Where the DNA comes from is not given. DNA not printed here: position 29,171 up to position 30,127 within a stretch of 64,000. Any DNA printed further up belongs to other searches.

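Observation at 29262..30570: Serine recombinase framed by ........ motifs: candidate recombination or invertible-switch sites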

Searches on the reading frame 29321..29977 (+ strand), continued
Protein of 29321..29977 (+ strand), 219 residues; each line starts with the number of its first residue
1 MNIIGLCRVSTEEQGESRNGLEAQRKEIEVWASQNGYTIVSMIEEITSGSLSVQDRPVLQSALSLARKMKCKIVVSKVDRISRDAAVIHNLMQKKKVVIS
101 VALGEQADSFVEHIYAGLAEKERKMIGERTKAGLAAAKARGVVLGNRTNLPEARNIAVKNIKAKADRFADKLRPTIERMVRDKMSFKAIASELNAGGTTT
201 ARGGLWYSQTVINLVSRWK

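Call 67: predict_structure(alignment_id=A3)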
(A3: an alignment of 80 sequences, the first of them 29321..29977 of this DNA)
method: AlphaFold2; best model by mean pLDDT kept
length: 219 residues; sequences in the alignment: 80
mean_pLDDT: 91.5   pTM: 0.69
mean pLDDT of the five models: 91.5, 91.4, 88.6, 88.6, 87.0
residues with pLDDT >= 90: 140; 70-90: 79; 50-70: 0; < 50: 0
segments of 3 or more residues with pLDDT < 50: none
pLDDT, mean of each block of 10 residues (from residue 1): 95 91 97 97 93 90 95 94 89 92 88 85 89 93 82 88 89 94 97 94 91 91
secondary structure, 60 per line:
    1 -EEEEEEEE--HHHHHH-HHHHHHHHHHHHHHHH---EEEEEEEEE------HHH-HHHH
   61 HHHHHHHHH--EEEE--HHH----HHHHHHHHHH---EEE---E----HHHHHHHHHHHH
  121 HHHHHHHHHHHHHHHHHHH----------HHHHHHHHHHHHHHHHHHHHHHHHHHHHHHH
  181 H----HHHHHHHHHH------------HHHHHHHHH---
elements in order: E2-9 H12-17 H19-34 E38-46 H57-69 E72-75 H85-94 E98-100 H109-139 H150-181 H186-195 H208-216
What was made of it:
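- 29321..29980 (+): Small serine recombinase gene, 219 aa, with RBS AGGAG at 29311-29315. AlphaFold model pLDDT 91.5 (call 67).
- On Small serine recombinases (resolvase/invertase superfamily): Model with strands and helices of the resolvase fold and helix 109-139 (call 67).
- On Large serine integrases: The model ends after three short helices (call 67).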

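Call 70: fold_search(model_id=the predicted structure, library=pdb)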
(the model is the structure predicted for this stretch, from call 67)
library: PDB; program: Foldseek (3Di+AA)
matches with E <= 10: 681; with E <= 0.001: 29
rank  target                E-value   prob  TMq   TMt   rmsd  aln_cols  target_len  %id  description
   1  3bvp_B                3.4e-07  1.00  0.43  0.68   4.5       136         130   21  Crystal Structure of the N-terminal Catalytic Domain of TP901-1 Integrase (released 2008-08-12)
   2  6dgc_D                7.1e-07  1.00  0.40  0.59   9.5       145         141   25  Crystal structure of the C-terminal catalytic domain of ISC1926 TnpA, an IS607-like serine recombinase (released 2018-07-18)
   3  6dgc_A                7.6e-07  1.00  0.41  0.58   8.1       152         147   22  Crystal structure of the C-terminal catalytic domain of ISC1926 TnpA, an IS607-like serine recombinase (released 2018-07-18)
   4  3bvp_A                8.6e-07  1.00  0.45  0.69   4.6       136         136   23  Crystal Structure of the N-terminal Catalytic Domain of TP901-1 Integrase (released 2008-08-12)
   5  6dgc_C                8.6e-07  1.00  0.40  0.59   8.9       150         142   22  Crystal structure of the C-terminal catalytic domain of ISC1926 TnpA, an IS607-like serine recombinase (released 2018-07-18)
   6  5c34_C                1.0e-06  1.00  0.39  0.65   3.7       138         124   22  Constitutively active Sin recombinase cataltyic domain - I100T/Q115R (released 2016-12-21)
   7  5c31_G                1.4e-06  1.00  0.40  0.68   3.7       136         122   26  Constitutively active Sin recombinase catalytic domain reveals two rotational intermediates (released 2016-12-21)
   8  9dxd_A                1.5e-06  1.00  0.52  0.23  13.9       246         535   22  attLmm bound serine integrase and RDF complex in the pre-rotation state (released 2026-01-21)
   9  9iu2_A                1.6e-06  1.00  0.40  0.20  13.4       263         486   15  Cryo-EM structure of the large serine recombinase Bxb1 in complex with attP and attB (GT/TT CDN) in the pre-strand exc (released 2026-03-04)
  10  3pkz_G                1.8e-06  1.00  0.41  0.70   3.2       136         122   23  Structural basis for catalytic activation of a serine recombinase (released 2011-06-15)
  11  3pkz_A                2.5e-06  1.00  0.41  0.69   3.2       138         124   22  Structural basis for catalytic activation of a serine recombinase (released 2011-06-15)
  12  5c32_D                2.7e-06  1.00  0.40  0.68   3.4       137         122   25  Constitutively active Sin recombinase cataltyic domain - I100T (released 2016-12-21)
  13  3guv                  2.7e-06  1.00  0.42  0.59   7.1       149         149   27  Crystal structure of a resolvase family site-specific recombinase from Streptococcus pneumoniae (released 2009-04-07)
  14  5c35_A                2.9e-06  1.00  0.40  0.67   3.2       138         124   22  Constitutively active Sin recombinase cataltyic domain - T77II100T/Q115R (released 2016-12-21)
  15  5c32_B                3.2e-06  1.00  0.41  0.68   3.2       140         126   23  Constitutively active Sin recombinase cataltyic domain - I100T (released 2016-12-21)
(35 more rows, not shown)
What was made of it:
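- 29321..29980 (+): Foldseek matches serine recombinase catalytic domains (call 70).
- On Small serine recombinases (resolvase/invertase superfamily): Foldseek probability 1.0 to Sin, TP901-1 and IS607 catalytic domains (call 70).
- Closest known: Large serine integrases. Same: The alignment runs on into the start of their recombinase domain (call 70).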

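Call 90: get_annotated_region(hit=H7, flank=3000)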
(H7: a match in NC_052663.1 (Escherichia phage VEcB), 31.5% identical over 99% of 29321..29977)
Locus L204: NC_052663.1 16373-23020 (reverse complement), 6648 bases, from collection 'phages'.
description: Escherichia phage VEcB, complete genome.
organism: Escherichia phage VEcB (NCBI taxid 2776821)
taxonomy: Viruses; Duplodnaviria; Heunggongvirae; Uroviricota; Caudoviricetes; Stephanstirmvirinae; Justusliebigvirus; Justusliebigvirus VEcB
host: Escherichia coli; source: sewage; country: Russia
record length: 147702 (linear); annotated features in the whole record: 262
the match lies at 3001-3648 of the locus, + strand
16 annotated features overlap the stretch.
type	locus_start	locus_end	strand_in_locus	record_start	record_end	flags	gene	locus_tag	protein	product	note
CDS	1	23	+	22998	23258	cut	-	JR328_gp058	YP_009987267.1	thioredoxin domain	-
CDS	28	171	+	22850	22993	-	-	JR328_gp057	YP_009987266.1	hypothetical protein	-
CDS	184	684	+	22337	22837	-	-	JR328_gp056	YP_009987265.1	baseplate hub subunit and tail lysozyme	-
CDS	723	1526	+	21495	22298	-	-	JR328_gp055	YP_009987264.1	peptidase HslV family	-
CDS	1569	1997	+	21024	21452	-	-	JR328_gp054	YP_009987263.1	hypothetical protein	-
CDS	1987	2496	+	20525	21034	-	-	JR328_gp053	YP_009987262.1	DNA methyltransferase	-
CDS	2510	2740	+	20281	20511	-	-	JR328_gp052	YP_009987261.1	hypothetical protein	-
CDS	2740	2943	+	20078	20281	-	-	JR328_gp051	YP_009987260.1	hypothetical protein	-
CDS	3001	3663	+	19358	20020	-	-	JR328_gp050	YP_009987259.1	DNA invertase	-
CDS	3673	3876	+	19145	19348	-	-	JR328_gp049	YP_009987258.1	hypothetical protein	-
CDS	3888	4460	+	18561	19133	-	-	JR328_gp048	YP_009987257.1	histidyl tRNA synthetase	-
CDS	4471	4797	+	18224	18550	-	-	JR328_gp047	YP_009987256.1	hypothetical protein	-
CDS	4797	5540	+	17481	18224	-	-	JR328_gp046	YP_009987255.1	NinI-like serine-threonine phosphatase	-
CDS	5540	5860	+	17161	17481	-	-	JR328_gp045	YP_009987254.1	hypothetical protein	-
CDS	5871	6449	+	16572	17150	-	-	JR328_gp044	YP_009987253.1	DprA-like DNA recombination-mediator protein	-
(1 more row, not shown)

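Call 100: search_dna_similar(query=window:29321-29977:+, collection=plasmids, mode=protein, max_rows=15)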
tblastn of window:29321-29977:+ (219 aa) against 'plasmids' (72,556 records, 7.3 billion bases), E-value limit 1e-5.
The search stops at 5000 records and this limit was reached: more records match than are counted here, and every count below describes the 5000 best-scoring records only.
Records with a match: at least 5000; places in all: 5660; records where one place covers at least 80% of the query: 2484.
Best place of each record, by identity: <60% 5000.
By first word of the organism name: Klebsiella 1961; Escherichia 601; Enterobacter 519; Citrobacter 206; Xanthomonas 152; Bacillus 106; Enterococcus 98; Pseudomonas 91; Raoultella 84; Agrobacterium 80; and 201 more.
By predicted mobility (MOB-suite, as given by PLSDB): conjugative 2496; non-mobilizable 1766; mobilizable 738.
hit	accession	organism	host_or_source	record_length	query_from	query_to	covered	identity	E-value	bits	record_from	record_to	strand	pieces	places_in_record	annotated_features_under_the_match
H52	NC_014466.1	Sphingopyxis macrogoltabida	-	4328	4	214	96%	45.3%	8e-34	134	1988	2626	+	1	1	recombinase family protein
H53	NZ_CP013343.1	Sphingopyxis terrae subsp. terrae NBRC 15098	whole organism,Kyoto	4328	4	214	96%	45.3%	8e-34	134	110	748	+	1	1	recombinase family protein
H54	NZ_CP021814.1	Sinorhizobium meliloti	Medicago truncatula,Single Cell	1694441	4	217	98%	43.3%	1e-40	154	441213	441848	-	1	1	none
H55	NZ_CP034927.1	Roseomonas mucosa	Homo sapiens,tissue sample,Clinical, ...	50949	3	217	98%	42.2%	1e-34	137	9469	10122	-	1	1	recombinase family protein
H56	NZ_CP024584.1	Roseomonas sp. FDAARGOS_362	Homo sapiens,peripheral Blood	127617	3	217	98%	42.2%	1e-34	137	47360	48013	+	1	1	recombinase family protein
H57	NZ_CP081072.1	Leisingera caerulea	-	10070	1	216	99%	41.7%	7e-27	114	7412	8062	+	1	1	recombinase family protein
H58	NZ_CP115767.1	Paracoccus sp. SCSIO 75233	cell culture,sediment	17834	1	216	99%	41.1%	5e-31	126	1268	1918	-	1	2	recombinase family protein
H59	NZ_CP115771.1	Paracoccus sediminicola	cell culture,sediment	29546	1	216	99%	41.1%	2e-23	104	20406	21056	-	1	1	recombinase family protein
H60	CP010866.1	Marinovum algicola DG 898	-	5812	1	217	99%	40.6%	3e-28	118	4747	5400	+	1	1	Site-specific recombinase, DNA invertase Pin-like protein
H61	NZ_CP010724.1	Phaeobacter piscinae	cell culture,fish larvae aquaculture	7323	1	216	99%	40.6%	7e-26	111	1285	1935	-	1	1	recombinase family protein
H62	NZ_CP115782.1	Paracoccus aerodenitrificans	cell culture,sediment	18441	1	216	99%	40.6%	8e-26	111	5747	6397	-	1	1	recombinase family protein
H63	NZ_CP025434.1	Paracoccus zhejiangensis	single cell,sludge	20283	1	217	99%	40.2%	7e-28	117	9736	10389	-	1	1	recombinase family protein | glycosyltransferase family 2 protein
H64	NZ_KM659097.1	Paracoccus yeei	Lubin copper mine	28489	1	217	99%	40.0%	3e-29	121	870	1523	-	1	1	recombinase family protein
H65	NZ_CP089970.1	Cereibacter azotoformans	Owen's River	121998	1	217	99%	39.6%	2e-23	104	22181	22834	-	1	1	recombinase family protein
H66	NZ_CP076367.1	Gemmobacter fulvus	cell culture,Anabaena culture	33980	3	217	98%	39.8%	6e-26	112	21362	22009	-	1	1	recombinase family protein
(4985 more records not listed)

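Call 101: get_annotated_region(hit=H52, flank=1900)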
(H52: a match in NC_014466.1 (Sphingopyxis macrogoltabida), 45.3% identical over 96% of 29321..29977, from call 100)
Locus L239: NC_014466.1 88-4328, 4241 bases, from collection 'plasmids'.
description: Sphingopyxis macrogoltabida plasmid pSM103mini, complete sequence
organism: Sphingopyxis macrogoltabida (NCBI taxid 33050)
taxonomy: Bacteria; Pseudomonadota; Alphaproteobacteria; Sphingomonadales; Sphingomonadaceae; Sphingopyxis; Sphingopyxis macrogoltabida
host: -; source: -; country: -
typing (MOB-suite, as given by PLSDB): non-mobilizable; replicon rep_cluster_1286
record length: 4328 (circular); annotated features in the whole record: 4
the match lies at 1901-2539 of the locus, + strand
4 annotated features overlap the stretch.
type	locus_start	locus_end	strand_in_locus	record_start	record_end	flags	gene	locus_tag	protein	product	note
CDS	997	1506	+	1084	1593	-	-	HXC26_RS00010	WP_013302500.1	hypothetical protein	-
CDS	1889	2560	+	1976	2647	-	-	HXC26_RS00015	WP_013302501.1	recombinase family protein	GO:0006310 - DNA recombination [Evidence IEA]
CDS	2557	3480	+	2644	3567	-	-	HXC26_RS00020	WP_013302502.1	replication protein RepA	-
CDS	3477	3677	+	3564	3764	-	-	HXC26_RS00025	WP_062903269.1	hypothetical protein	-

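Call 102: get_annotated_region(hit=H60, flank=2500)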
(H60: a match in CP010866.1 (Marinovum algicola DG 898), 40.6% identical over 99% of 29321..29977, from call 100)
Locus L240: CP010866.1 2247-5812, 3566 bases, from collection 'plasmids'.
description: Marinovum algicola DG 898 plasmid pMaD11, complete sequence
organism: Marinovum algicola DG 898 (NCBI taxid 988812)
taxonomy: Bacteria; Pseudomonadota; Alphaproteobacteria; Rhodobacterales; Roseobacteraceae; Marinovum; Marinovum algicola; Marinovum algicola DG 898
host: -; source: -; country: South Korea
typing (MOB-suite, as given by PLSDB): non-mobilizable; replicon rep_cluster_1673
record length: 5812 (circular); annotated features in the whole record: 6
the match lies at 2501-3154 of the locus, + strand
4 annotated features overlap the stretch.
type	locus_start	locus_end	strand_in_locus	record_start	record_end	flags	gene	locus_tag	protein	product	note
CDS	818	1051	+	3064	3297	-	-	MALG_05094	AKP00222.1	hypothetical protein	-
CDS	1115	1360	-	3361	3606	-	-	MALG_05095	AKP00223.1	hypothetical protein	-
CDS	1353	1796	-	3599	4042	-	-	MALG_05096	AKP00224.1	CobQ/CobB/MinD/ParA nucleotide binding protein domain protein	-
CDS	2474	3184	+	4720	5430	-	-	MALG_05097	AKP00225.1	Site-specific recombinase, DNA invertase Pin-like protein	-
